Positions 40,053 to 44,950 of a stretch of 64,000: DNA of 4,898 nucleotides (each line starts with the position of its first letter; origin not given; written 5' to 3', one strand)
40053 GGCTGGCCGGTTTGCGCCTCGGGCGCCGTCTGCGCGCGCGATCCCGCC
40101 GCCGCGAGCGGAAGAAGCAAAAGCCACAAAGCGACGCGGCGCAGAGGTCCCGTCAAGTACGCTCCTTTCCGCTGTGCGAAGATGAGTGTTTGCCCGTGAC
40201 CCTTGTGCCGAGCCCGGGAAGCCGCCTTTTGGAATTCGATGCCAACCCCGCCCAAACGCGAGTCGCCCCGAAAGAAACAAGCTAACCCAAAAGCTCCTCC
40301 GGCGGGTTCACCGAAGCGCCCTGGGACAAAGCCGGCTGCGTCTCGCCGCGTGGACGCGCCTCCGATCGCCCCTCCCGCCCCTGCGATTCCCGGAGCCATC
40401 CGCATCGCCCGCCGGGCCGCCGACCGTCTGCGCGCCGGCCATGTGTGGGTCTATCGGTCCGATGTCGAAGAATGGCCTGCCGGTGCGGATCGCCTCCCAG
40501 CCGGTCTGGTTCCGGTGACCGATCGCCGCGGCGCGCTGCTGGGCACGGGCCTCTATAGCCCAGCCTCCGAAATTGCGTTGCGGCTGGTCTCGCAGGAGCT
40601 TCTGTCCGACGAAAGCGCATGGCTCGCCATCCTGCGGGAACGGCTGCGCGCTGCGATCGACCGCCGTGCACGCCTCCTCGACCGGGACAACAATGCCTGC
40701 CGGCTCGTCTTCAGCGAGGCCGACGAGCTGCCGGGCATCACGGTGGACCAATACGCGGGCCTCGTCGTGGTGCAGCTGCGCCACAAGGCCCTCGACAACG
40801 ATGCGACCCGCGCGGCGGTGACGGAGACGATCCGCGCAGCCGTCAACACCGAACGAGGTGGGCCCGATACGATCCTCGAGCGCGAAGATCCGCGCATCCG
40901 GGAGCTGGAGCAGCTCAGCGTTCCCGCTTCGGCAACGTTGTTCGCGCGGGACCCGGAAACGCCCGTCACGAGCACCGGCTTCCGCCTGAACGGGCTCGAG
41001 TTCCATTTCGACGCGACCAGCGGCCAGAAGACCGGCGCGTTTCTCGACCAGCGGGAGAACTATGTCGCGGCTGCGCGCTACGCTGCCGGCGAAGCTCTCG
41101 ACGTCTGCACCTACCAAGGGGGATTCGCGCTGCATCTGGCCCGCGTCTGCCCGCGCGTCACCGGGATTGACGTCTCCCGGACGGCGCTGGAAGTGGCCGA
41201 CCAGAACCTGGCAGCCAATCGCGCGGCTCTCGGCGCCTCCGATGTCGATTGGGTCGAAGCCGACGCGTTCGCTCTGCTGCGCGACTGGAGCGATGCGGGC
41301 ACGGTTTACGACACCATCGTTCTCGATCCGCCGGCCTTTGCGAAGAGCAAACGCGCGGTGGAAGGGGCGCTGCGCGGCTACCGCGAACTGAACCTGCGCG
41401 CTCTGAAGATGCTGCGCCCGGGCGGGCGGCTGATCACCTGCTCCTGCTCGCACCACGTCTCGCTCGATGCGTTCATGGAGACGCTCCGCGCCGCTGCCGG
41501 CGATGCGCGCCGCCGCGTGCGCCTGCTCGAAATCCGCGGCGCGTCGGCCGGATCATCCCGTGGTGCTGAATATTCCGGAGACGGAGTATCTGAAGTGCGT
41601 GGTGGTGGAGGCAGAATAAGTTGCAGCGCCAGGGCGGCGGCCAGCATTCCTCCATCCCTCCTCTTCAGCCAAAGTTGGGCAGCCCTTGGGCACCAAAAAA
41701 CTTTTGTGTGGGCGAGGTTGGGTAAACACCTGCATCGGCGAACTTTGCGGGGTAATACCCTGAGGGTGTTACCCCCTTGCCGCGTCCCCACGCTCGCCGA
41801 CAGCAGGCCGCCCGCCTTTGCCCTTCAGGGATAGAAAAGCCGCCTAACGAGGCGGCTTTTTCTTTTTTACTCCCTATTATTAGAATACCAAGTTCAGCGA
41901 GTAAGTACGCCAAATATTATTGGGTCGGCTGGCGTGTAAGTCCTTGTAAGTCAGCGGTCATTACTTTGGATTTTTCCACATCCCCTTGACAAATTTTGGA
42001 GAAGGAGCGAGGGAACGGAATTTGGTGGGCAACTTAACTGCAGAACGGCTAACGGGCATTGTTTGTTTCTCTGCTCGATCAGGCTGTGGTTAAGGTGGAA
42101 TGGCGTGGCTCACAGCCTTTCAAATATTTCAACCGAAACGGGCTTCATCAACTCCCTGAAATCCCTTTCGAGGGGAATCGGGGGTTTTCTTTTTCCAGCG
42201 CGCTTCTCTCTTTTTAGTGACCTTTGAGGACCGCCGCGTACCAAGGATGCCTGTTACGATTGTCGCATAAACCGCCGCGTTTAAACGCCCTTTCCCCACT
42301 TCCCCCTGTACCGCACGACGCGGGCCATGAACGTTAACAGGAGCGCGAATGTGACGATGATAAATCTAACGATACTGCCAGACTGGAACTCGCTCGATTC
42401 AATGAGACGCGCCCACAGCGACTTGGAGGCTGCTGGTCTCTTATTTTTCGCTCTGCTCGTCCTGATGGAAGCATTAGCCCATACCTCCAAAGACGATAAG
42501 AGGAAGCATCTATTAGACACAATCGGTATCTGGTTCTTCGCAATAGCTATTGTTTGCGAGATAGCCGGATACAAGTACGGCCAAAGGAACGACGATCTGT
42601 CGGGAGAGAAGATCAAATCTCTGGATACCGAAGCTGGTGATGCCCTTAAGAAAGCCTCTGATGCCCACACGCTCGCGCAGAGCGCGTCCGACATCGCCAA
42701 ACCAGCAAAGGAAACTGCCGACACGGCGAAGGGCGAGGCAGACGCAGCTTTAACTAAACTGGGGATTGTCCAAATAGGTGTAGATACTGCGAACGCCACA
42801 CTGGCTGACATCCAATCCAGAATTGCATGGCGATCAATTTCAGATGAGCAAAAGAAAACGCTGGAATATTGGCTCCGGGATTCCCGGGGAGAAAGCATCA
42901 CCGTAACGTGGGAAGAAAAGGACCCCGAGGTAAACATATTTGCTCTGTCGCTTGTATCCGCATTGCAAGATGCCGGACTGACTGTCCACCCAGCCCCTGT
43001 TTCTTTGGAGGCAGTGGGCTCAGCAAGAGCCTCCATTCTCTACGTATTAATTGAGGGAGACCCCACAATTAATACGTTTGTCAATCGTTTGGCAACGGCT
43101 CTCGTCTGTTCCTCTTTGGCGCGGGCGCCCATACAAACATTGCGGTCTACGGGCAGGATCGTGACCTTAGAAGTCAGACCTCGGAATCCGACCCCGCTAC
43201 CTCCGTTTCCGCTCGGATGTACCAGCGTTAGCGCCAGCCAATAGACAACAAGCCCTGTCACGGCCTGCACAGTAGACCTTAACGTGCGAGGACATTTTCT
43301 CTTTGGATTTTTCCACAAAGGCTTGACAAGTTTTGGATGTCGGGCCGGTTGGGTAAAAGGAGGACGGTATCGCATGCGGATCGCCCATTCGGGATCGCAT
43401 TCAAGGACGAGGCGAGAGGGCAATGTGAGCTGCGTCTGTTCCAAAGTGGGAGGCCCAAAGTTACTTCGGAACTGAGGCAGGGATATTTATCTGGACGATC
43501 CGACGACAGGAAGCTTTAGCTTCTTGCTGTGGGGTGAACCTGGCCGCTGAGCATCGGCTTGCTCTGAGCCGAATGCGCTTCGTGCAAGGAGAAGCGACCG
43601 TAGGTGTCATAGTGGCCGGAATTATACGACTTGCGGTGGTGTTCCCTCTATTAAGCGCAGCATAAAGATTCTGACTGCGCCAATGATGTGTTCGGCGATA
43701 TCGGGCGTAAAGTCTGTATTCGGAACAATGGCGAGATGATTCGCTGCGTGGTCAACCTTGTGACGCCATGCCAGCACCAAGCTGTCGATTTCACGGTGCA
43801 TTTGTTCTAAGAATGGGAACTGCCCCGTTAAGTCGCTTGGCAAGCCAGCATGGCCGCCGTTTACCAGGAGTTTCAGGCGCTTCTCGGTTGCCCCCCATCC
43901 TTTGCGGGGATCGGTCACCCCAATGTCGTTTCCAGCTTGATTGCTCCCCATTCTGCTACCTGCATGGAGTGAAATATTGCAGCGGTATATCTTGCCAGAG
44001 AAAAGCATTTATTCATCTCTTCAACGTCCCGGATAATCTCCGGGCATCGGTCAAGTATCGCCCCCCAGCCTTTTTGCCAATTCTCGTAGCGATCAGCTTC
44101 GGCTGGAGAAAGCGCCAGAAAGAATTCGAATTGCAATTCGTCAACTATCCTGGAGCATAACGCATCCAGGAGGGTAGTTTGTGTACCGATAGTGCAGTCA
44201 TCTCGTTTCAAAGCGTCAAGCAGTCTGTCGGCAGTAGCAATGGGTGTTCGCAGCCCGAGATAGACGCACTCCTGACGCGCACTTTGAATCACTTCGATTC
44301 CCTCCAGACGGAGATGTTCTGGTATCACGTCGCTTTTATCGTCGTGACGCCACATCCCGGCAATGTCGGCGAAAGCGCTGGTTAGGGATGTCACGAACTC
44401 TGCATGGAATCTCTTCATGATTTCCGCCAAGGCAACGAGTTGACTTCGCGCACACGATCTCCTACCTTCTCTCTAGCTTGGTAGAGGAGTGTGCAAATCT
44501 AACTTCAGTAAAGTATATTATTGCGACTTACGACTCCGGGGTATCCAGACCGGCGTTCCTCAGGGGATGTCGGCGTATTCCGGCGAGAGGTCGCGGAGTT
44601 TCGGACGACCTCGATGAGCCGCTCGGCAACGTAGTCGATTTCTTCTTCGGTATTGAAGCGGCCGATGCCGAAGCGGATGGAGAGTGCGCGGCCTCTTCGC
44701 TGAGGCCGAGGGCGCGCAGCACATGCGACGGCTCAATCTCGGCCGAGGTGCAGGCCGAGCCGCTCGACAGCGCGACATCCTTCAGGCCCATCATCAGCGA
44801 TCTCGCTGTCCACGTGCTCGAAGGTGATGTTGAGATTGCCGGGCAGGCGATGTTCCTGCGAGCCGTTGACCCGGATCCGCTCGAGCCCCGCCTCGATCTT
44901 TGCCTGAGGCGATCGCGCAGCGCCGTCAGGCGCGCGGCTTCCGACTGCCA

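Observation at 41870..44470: AT-rich island with a 2TM/coiled-coil protein and a convergent HEPN-like (R-x4-H) protein: candidate uncharacterised conflict/defence module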

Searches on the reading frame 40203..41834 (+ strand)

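Call 4: search_protein_families(library=pfam, proteins=[window:40203-41834:+], max_evalue=1)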
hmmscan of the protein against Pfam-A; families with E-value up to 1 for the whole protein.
window:40203-41834:+ (543 aa): 14 families
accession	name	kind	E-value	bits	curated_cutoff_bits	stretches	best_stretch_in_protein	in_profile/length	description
PF17785.7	PUA_3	-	4.6e-15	55.6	22.6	1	66-130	1-63/64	PUA-like domain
PF10672.15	Methyltrans_SAM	-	9.6e-13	48.5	27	1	260-440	88-264/286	S-adenosylmethionine-dependent methyltransferase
PF13847.12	Methyltransf_31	-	5.2e-08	33.1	27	1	297-423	6-120/145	Methyltransferase domain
PF13649.12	Methyltransf_25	-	4.6e-07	30.9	27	1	299-373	2-69/97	Methyltransferase domain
PF05175.20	MTS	-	3.7e-06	27.1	23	1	294-418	31-144/170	Methyltransferase small domain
PF09445.16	Methyltransf_15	-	6.5e-05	23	22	1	298-378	4-81/165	RNA cap guanine-N2 methyltransferase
PF08241.18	Methyltransf_11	-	0.00015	22.8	21.2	1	299-358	1-54/95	Methyltransferase domain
PF03602.21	Cons_hypoth95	-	0.0018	18.4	24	1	295-384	42-128/182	Conserved hypothetical protein 95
PF13489.12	Methyltransf_23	-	0.0039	17.4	27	1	292-356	20-82/164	Methyltransferase domain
PF01189.24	Methyltr_RsmB-F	-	0.0046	17.1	27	1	298-419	12-143/199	16S rRNA methyltransferase RsmB/F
PF05401.17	NodS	-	0.0069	16.7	24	1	294-419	43-151/201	Nodulation protein S (NodS)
PF08242.18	Methyltransf_12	-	0.017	16.3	30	1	300-374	2-71/98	Methyltransferase domain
PF09306.15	Phage-scaffold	-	0.083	12.7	25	1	271-327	148-205/303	Bacteriophage, scaffolding protein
PF05958.17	tRNA_U5-meth_tr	-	0.24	10.8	23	1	295-340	202-247/357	tRNA (Uracil-5-)-methyltransferase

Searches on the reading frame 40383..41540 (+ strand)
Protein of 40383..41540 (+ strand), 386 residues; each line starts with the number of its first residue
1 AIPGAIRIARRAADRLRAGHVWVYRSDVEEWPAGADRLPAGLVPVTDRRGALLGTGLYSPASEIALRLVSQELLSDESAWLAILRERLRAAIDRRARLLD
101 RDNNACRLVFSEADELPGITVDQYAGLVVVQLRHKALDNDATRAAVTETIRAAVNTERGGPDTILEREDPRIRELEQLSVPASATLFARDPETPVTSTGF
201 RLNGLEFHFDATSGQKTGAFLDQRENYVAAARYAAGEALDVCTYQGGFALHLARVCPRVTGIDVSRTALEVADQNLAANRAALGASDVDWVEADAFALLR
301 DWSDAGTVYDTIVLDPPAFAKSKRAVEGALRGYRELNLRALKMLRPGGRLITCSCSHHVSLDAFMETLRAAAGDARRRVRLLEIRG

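Call 63: find_homologous_proteins(query=window:40383-41540:+, max_evalue=1e-50)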
Query window:40383-41540:+ (386 aa): 8000 proteins with E <= 1e-50 among 8000 candidates; the best 120 are listed.
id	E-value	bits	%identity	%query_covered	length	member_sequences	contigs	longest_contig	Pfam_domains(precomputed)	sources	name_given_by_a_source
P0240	6.0e-246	834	99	100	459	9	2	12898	PF13847.13,PF17785.8,PF05175.21,PF10672.16,PF13649.13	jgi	jgi:23S rRNA (cytosine1962-C5)-methyltransferase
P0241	8.5e-223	757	91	100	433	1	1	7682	PF13847.13,PF17785.8,PF05175.21,PF10672.16,PF13649.13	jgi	jgi:23S rRNA (cytosine1962-C5)-methyltransferase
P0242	1.4e-222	757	91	100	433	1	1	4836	PF13847.13,PF17785.8,PF05175.21,PF10672.16,PF13649.13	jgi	jgi:23S rRNA (cytosine1962-C5)-methyltransferase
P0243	7.0e-218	741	87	100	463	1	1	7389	PF13847.13,PF17785.8,PF05175.21,PF10672.16,PF13649.13,PF08241.19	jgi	jgi:23S rRNA (cytosine1962-C5)-methyltransferase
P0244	3.3e-213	726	85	95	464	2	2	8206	PF13847.13,PF17785.8,PF05175.21,PF10672.16,PF13649.13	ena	-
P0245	5.0e-212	722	87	100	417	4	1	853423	PF13847.13,PF17785.8,PF05175.21,PF10672.16,PF13649.13,PF09445.17,PF08241.19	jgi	jgi:23S rRNA (cytosine1962-C5)-methyltransferase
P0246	5.0e-211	719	85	100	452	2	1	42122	PF13847.13,PF17785.8,PF05175.21,PF10672.16,PF13649.13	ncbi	-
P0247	1.8e-210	717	86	95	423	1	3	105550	PF13847.13,PF17785.8,PF05175.21,PF10672.16,PF13649.13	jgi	jgi:23S rRNA (cytosine1962-C5)-methyltransferase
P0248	2.3e-210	717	86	95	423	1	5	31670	PF13847.13,PF17785.8,PF05175.21,PF10672.16,PF13649.13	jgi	jgi:23S rRNA (cytosine1962-C5)-methyltransferase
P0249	3.1e-210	716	86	95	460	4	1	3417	PF13847.13,PF17785.8,PF05175.21,PF10672.16,PF13649.13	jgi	jgi:23S rRNA (cytosine1962-C5)-methyltransferase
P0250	3.3e-210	716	86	95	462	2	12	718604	PF13847.13,PF17785.8,PF05175.21,PF10672.16,PF13649.13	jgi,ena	jgi:23S rRNA (cytosine1962-C5)-methyltransferase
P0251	4.8e-210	715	85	95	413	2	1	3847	PF13847.13,PF17785.8,PF05175.21,PF10672.16,PF13649.13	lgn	-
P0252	2.8e-209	713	85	99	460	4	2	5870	PF13847.13,PF17785.8,PF05175.21,PF10672.16,PF13649.13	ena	-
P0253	7.0e-209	712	86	100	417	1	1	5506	PF13847.13,PF17785.8,PF05175.21,PF10672.16,PF13649.13,PF09445.17,PF08241.19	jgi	jgi:23S rRNA (cytosine1962-C5)-methyltransferase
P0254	2.2e-208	710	84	95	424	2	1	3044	PF13847.13,PF17785.8,PF05175.21,PF10672.16,PF13649.13,PF09445.17,PF08241.19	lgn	-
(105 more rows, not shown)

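Call 64: find_encoding_contigs(protein=P0240, flank=8000, max_places=3)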
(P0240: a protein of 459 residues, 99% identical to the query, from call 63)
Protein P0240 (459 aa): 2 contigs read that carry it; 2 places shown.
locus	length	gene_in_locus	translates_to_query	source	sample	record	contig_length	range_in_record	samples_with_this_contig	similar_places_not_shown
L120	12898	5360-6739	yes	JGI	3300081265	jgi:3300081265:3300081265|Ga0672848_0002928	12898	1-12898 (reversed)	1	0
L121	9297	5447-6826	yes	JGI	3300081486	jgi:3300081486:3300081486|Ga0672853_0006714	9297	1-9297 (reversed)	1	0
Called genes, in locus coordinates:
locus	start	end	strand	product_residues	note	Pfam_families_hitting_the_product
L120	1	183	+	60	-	?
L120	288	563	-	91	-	-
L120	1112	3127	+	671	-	PF00930:DPPIV_N (faint), PF07676:PD40 (faint), PF23381:Beta-prop_IFT122_1st (faint), PF26549:Tricorn_N, PF26550:Tricorn_2nd (weak), PF26549:Tricorn_N, PF00326:Peptidase_S9, PF01738:DLH, +2 more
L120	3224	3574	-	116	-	-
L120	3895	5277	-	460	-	PF00326:Peptidase_S9 (faint)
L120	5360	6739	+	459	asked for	PF17785:PUA_3, PF10672:Methyltrans_SAM, PF05175:MTS (weak), PF13649:Methyltransf_25 (weak), PF13847:Methyltransf_31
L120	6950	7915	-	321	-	-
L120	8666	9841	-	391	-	PF00266:Aminotran_5, PF01212:Beta_elim_lyase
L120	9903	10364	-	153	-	PF02082:Rrf2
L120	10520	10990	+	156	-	PF00903:Glyoxalase, PF12681:Glyoxalase_2, PF18029:Glyoxalase_6 (weak)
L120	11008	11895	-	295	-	PF13354:Beta-lactamase2, PF00144:Beta-lactamase (weak)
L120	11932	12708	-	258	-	PF00106:adh_short, PF08659:KR, PF23441:SDR, PF01370:Epimerase (weak), PF13561:adh_short_C2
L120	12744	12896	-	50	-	?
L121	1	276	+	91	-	?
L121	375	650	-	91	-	-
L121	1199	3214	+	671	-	PF00930:DPPIV_N (faint), PF07676:PD40 (faint), PF23381:Beta-prop_IFT122_1st (faint), PF26549:Tricorn_N, PF26550:Tricorn_2nd (weak), PF26549:Tricorn_N, PF00326:Peptidase_S9, PF01738:DLH, +2 more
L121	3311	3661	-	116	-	-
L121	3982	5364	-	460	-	PF00326:Peptidase_S9 (faint)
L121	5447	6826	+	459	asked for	PF17785:PUA_3, PF10672:Methyltrans_SAM, PF05175:MTS (weak), PF13649:Methyltransf_25 (weak), PF13847:Methyltransf_31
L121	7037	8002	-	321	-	-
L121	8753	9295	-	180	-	?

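Call 65: find_encoding_contigs(protein=P0241, flank=8000, max_places=2)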
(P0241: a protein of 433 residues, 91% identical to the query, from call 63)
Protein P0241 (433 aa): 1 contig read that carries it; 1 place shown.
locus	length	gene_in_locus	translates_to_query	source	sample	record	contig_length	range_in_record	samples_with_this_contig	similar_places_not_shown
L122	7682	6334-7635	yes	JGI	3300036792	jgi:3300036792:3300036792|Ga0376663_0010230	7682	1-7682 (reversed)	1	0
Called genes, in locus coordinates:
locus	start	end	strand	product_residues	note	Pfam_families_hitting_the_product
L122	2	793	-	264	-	?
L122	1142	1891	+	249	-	PF01590:GAF, PF13185:GAF_2, PF13492:GAF_3, PF03861:ANTAR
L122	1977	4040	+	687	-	PF26550:Tricorn_2nd (weak), PF26549:Tricorn_N, PF07676:PD40 (weak), PF26549:Tricorn_N, PF01738:DLH, PF12697:Abhydrolase_6 (weak), PF20434:BD-FAE (weak), PF00326:Peptidase_S9, +5 more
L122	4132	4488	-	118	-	-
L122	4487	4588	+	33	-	-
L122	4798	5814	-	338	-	PF12697:Abhydrolase_6 (weak), PF00326:Peptidase_S9 (faint)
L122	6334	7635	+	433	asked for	PF17785:PUA_3, PF10672:Methyltrans_SAM, PF05175:MTS (weak), PF13847:Methyltransf_31, PF13649:Methyltransf_25 (weak)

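Call 66: find_encoding_contigs(protein=P0245, flank=8000, max_places=2)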
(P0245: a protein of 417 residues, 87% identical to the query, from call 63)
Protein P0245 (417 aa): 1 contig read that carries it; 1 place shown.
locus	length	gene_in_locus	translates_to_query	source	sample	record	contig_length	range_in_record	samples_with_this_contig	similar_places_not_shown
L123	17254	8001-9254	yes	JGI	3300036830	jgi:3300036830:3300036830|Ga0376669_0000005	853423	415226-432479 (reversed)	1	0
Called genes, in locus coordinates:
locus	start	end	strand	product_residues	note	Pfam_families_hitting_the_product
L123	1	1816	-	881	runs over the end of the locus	PF12704:MacB_PCD, PF02687:FtsX, PF12704:MacB_PCD, PF02687:FtsX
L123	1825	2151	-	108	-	PF03551:PadR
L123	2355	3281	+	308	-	PF00892:EamA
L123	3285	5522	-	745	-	PF13328:HD_4, PF01966:HD, PF04607:RelA_SpoT, PF02824:TGS, PF19296:RelA_AH, PF28438:RelA_RIS, PF01842:ACT, PF13291:ACT_4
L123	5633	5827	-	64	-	-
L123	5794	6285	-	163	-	PF13649:Methyltransf_25 (weak), PF08241:Methyltransf_11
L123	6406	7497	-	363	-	PF12697:Abhydrolase_6 (weak), PF00326:Peptidase_S9 (faint)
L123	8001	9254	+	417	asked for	PF17785:PUA_3, PF10672:Methyltrans_SAM, PF05175:MTS (weak), PF08241:Methyltransf_11 (faint), PF09445:Methyltransf_15 (weak), PF13649:Methyltransf_25 (weak), PF13847:Methyltransf_31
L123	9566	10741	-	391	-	PF00266:Aminotran_5, PF01212:Beta_elim_lyase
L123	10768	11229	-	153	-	PF02082:Rrf2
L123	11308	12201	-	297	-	PF13354:Beta-lactamase2, PF00144:Beta-lactamase (faint)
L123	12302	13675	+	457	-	PF01408:GFO_IDH_MocA, PF22725:GFO_IDH_MocA_C3 (weak)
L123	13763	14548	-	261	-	PF06439:3keto-disac_hyd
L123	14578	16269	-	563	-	PF07969:Amidohydro_3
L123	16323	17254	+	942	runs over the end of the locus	PF00311:PEPcase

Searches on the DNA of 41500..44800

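Call 54: search_rna_families(source=window, start=41500, end=44800, threshold=evalue, max_evalue=1)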
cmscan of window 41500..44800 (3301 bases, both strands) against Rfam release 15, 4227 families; matches with E-value up to 1: 6.
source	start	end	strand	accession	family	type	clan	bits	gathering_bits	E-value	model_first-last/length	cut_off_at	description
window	41739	41864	+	RF00106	RNAI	Gene; antisense;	-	28.9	47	0.013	1-102/102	no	RNAI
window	41802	41868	+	RF01772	rnk_pseudo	Cis-reg; leader;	-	28.4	55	0.054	1-108/108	no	Pseudomonas rnk leader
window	41830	41921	-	RF01859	Phe_leader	Cis-reg; leader;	-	24.6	55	0.48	1-125/125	no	Phenylalanine leader peptide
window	41804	41865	+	RF01859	Phe_leader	Cis-reg; leader;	-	23.9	55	0.66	1-125/125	no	Phenylalanine leader peptide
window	41833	41868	+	RF00489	ctRNA_p42d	Gene; antisense;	-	20.1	50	0.62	1-46/46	no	ctRNA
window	41833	41958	-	RF04180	BTnc231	Gene; sRNA;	-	19.9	80.4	0.63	1-154/154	no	Bacteroides sRNA BTnc231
